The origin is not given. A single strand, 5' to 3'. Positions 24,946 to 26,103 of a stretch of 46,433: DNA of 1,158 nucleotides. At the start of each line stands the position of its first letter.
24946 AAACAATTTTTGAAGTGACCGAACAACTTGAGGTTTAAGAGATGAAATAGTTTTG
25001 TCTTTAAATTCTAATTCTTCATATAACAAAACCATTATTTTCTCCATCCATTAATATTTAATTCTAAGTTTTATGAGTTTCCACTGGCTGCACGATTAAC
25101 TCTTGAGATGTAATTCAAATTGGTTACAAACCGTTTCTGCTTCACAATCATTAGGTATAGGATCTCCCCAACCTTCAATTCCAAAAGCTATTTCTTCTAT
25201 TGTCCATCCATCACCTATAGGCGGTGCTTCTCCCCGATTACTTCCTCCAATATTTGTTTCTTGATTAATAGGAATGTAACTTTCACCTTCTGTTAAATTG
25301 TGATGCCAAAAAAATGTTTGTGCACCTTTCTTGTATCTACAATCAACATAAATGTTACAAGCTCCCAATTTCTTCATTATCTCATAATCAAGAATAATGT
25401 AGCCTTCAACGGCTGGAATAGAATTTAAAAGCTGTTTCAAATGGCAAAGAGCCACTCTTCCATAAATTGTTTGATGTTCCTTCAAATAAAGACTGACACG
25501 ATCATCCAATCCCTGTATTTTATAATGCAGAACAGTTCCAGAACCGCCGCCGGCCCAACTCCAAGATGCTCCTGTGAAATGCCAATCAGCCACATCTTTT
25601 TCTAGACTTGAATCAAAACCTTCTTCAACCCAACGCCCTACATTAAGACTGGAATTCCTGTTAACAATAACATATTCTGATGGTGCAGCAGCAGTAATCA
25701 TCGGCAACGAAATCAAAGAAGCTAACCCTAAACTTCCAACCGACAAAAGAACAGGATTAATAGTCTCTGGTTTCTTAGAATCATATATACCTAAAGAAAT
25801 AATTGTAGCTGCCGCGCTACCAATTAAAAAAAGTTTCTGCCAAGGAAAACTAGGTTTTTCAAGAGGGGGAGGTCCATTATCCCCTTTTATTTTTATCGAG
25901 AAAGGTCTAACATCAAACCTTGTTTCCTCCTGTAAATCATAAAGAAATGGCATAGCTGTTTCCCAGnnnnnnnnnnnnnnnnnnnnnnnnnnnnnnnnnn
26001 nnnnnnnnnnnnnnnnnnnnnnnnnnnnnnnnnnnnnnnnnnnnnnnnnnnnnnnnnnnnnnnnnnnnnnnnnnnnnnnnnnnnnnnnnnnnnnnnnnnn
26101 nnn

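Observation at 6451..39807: Shared N-terminal tag M-(V/P)-(F/L/I)-L-(Y/F)-(E/D/P)-E on at least 7 otherwise dissimilar proteins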

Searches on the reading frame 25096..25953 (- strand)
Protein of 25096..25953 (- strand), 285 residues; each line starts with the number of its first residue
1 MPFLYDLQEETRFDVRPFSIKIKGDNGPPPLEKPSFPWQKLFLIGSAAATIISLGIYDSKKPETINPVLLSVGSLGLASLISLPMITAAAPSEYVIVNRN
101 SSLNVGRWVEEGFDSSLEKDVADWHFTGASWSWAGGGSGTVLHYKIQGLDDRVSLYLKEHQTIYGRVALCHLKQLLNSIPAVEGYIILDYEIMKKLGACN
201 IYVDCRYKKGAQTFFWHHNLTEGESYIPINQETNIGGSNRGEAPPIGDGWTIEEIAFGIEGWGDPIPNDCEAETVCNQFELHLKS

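Call 6: search_protein_families(library=pfam, max_evalue=0.1, proteins=[window:25096-25953:-])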
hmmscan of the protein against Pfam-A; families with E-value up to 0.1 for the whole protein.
window:25096-25953:- (285 aa): 0 families

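Call 7: search_protein_families(library=phrogs, max_evalue=0.1, proteins=[window:25096-25953:-])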
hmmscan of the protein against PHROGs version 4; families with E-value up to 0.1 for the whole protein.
window:25096-25953:- (285 aa): 0 families

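Call 15: find_related_loci(query=window:25096-25953:-, collection=viral_contigs, flank=10000)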
Query window:25096-25953:- (285 aa) in viral_contigs; peptide patterns used: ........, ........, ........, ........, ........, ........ (x = any residue, [..] = any of these).
3 stretches matched a pattern, but none encodes a relative of the query by tblastn (E <= 1e-3).
